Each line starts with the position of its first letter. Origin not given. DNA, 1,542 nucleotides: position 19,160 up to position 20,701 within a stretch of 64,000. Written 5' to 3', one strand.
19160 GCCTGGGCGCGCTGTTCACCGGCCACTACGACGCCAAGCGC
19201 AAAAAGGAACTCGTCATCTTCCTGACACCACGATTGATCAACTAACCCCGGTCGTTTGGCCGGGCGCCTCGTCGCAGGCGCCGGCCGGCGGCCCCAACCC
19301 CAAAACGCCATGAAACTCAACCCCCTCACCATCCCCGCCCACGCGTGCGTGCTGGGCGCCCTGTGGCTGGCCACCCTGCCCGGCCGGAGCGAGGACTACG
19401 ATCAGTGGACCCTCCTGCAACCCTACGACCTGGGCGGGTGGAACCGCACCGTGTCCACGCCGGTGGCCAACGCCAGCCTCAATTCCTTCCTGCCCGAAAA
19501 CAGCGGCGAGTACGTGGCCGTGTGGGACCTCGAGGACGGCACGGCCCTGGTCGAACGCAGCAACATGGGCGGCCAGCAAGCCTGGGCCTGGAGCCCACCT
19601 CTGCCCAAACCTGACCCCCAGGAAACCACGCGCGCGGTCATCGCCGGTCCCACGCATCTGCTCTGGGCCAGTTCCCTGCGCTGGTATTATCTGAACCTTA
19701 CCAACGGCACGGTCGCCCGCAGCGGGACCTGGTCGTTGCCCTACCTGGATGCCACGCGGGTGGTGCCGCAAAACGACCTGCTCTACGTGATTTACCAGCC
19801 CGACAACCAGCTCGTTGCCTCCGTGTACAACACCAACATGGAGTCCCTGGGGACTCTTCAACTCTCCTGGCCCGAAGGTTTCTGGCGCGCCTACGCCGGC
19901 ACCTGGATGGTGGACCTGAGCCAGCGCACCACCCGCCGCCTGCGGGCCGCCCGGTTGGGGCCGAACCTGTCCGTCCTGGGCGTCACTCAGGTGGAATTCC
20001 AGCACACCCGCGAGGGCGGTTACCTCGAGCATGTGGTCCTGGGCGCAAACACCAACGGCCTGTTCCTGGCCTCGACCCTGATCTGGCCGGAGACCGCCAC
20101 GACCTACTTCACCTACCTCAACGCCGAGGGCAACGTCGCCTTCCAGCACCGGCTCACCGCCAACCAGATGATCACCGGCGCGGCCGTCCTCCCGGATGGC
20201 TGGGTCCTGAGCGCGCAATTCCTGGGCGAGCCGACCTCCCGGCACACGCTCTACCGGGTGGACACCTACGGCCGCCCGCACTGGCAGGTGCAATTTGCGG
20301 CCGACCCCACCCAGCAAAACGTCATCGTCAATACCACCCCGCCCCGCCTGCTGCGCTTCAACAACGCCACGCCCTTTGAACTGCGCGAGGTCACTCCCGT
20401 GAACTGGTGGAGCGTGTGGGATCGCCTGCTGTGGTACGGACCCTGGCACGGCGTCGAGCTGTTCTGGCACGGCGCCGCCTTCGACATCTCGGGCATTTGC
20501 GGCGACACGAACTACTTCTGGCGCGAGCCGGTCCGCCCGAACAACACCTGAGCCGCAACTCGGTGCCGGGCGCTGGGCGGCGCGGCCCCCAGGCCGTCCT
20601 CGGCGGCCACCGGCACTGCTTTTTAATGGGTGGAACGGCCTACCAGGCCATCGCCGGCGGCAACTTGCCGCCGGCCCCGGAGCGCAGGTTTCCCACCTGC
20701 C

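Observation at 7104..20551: Type IV filament locus with three paralogous ~380-aa pilin-like subunits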

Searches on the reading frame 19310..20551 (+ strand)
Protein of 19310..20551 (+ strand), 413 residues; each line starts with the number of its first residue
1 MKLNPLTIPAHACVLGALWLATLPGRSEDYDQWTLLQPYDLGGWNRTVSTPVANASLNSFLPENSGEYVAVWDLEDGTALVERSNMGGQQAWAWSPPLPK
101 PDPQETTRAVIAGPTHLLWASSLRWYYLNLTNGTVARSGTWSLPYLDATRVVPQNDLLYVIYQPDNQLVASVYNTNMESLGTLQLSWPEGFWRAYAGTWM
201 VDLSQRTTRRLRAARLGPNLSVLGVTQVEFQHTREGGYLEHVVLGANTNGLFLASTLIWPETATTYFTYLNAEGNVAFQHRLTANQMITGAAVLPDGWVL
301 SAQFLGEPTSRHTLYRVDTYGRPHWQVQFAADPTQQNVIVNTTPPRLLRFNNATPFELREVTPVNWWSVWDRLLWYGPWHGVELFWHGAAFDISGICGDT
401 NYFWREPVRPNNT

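Call 23: search_protein_families(library=pfam, proteins=[window:19310-20551:+], max_evalue=0.01)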
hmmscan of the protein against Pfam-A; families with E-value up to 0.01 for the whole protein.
window:19310-20551:+ (413 aa): 0 families

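Call 42: search_solved_structures(query=A4, max_evalue=10)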
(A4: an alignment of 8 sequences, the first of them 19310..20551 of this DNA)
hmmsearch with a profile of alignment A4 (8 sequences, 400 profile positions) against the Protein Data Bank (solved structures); distinct sequences matched with E-value up to 10: 3.
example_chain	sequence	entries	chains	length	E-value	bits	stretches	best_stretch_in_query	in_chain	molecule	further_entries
5jzr_A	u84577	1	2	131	0.71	11.8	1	81-153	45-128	Coat protein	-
5lqp_AB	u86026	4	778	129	0.74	11.7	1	81-153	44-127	Coat protein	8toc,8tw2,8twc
5fs4_A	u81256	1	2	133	0.78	11.7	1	81-153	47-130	AP205 BACTERIOPHAGE COAT PROTEIN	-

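Call 44: search_protein_families(library=pfam, alignment_id=A4, max_evalue=10)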
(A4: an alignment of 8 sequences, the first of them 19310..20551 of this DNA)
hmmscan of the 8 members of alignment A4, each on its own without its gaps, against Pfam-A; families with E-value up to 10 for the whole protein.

A. member 1, window:19310-20551:+ (413 aa): 0 families

B. families by the number of members that match (of 8 scanned): 0 families
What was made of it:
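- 19310..20551 (+): Secreted beta-propeller protein, 413 aa, co-conserved with the large pilins. No Pfam family matches in 8 of 8 orthologues (call 44).
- On PilY1 family: None of the 8 orthologues gives any Pfam hit at E<=10 (call 44).
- Closest known: T4aP PilY1 / minor-pilin. Different: The propeller is a bare 413-aa protein with no PilY1-domain sequence match (call 44) and no vWFA N-terminal domain.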

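Call 45: find_homologous_proteins(query=window:19310-20551:+)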
Query window:19310-20551:+ (413 aa): 20 proteins with E <= 0.001 among 5452 candidates.
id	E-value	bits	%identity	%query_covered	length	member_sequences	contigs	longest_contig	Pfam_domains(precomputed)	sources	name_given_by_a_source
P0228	1.3e-260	883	90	100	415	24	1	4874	-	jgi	-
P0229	8.4e-255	864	89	100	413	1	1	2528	-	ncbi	-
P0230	2.0e-195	668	70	100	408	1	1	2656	-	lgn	-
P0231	1.3e-173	596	66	93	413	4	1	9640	-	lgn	-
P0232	5.9e-171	588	62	96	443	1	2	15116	-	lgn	-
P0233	1.4e-168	580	67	92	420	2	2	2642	-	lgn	-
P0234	1.7e-168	579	63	94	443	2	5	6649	-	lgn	-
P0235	1.0e-166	574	63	94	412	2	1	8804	-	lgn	-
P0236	4.4e-162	558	61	94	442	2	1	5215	-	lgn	-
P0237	1.8e-146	507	60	92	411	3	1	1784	-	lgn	-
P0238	4.2e-132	459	54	97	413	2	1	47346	-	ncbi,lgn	-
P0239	1.6e-126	441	55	91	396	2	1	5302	-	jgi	jgi:hypothetical protein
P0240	3.9e-115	404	51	91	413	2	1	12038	-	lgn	-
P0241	9.5e-113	396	50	94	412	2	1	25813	-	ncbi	-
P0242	1.5e-92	329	45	91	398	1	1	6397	-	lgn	-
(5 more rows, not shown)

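Call 57: predict_structure(alignment_id=A5)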
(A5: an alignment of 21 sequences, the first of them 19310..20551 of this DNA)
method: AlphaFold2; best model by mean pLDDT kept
length: 413 residues; sequences in the alignment: 21
mean_pLDDT: 79.4   pTM: 0.81
mean pLDDT of the five models: 79.4, 77.9, 77.7, 77.2, 73.7
residues with pLDDT >= 90: 119; 70-90: 212; 50-70: 36; < 50: 46
segments of 3 or more residues with pLDDT < 50: 1-15, 20-35, 401-413
pLDDT, mean of each block of 10 residues (from residue 1): 35 48 38 62 84 79 81 82 86 87 60 75 84 89 68 85 86 84 91 88 83 93 93 87 91 93 94 95 90 88 84 91 88 80 83 73 86 71 88 84 43 28
secondary structure, 60 per line:
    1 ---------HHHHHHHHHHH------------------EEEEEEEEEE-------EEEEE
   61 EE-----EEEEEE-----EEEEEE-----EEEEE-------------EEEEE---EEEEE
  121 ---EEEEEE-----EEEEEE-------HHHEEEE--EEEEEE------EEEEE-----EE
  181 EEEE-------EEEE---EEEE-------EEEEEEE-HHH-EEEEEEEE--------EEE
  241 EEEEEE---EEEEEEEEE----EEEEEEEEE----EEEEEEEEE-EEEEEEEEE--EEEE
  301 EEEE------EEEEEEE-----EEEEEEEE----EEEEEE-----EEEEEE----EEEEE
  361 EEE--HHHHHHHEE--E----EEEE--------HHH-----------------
elements in order: H10-20 E39-48 E56-62 E68-73 E79-84 E90-94 E108-112 E116-120 E124-129 E135-140 E151-154 E157-162 E169-173 E179-184 E192-195 E199-202 E210-216 E222-229 E238-246 E250-258 E263-271 E276-284 E286-294 E297-304 E311-317 E323-330 E335-340 E346-351 E356-363 H366-372 E382-385
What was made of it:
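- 19310..20551 (+): AlphaFold2 gives pLDDT 79.4 and pTM 0.81, all-beta with ~28 strands (call 57).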

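Call 59: fold_search(model_id=the predicted structure, library=pdb)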
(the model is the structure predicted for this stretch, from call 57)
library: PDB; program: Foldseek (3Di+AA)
matches with E <= 10: 1283; with E <= 0.001: 268
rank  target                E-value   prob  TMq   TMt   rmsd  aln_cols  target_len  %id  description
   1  7nri_B                1.4e-08  1.00  0.40  0.44   9.8       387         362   15  Structure of the darobactin-bound E. coli BAM complex (BamABCDE) (released 2021-04-21)
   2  8orr                  2.8e-08  1.00  0.43  0.49   8.0       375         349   16  Outer membrane protein assembly factor BamB from Klebsiella pneumoniae (released 2024-04-24)
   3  9cnw_B                3.1e-08  1.00  0.38  0.43   9.8       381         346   15  CryoEM structure of the APO-BAM complex in DDM detergent (released 2024-12-25)
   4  9cnz_B                5.8e-08  1.00  0.42  0.49   8.9       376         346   15  Structure of BAM complexed with PTB2 ligand in detergent (released 2024-12-25)
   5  5ayw_B                8.5e-08  1.00  0.41  0.47   7.6       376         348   14  Structure of a membrane complex (released 2016-02-24)
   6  9p1u_B                8.9e-08  1.00  0.37  0.42  11.5       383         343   16  beta-barrel assembly machine from Escherichia coli in an late state of LptD assembly (released 2026-03-11)
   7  8s9s_1                9.8e-08  1.00  0.39  0.20  12.8       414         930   11  Structure of the human ER membrane protein complex (EMC) in GDN (released 2023-05-17)
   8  3prw                  1.5e-07  1.00  0.43  0.48   8.0       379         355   14  Crystal structure of the lipoprotein BamB (released 2011-01-19)
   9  4pk1                  2.8e-07  1.00  0.39  0.34   8.5       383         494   16  Structure of BamB fused to a BamA POTRA domain fragment (released 2014-12-10)
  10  8eoi_A                2.8e-07  1.00  0.42  0.22   8.8       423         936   11  Structure of a human EMC:human Cav1.2 channel complex in GDN detergent (released 2023-05-24)
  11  9c7v_1                4.3e-07  1.00  0.40  0.21  12.5       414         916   10  Structure of the human BOS:human EMC complex in GDN (released 2024-08-21)
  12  4aow_A                5.0e-07  1.00  0.46  0.58   6.3       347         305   14  Crystal structure of the human Rack1 protein at a resolution of 2.45 angstrom (released 2012-08-08)
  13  7ttc_B                5.2e-07  1.00  0.40  0.48  10.2       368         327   15  BamABCDE bound to substrate EspP (released 2022-03-30)
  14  7tt1_B                6.6e-07  1.00  0.43  0.49   7.0       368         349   15  BamABCDE bound to substrate EspP class 4 (released 2022-03-30)
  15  4aow_C                7.2e-07  1.00  0.44  0.56   6.3       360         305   14  Crystal structure of the human Rack1 protein at a resolution of 2.45 angstrom (released 2012-08-08)
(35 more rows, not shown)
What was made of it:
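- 19310..20551 (+): Foldseek finds 268 PDB matches at E<=1e-3, all propellers among those listed (BamB 1.4e-8, RACK1; TM 0.4-0.47) (call 59).
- Checked: The 'unknown secreted protein' is a beta-propeller (calls 57, 59).
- The last gene encodes a propeller (calls 57, 59).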
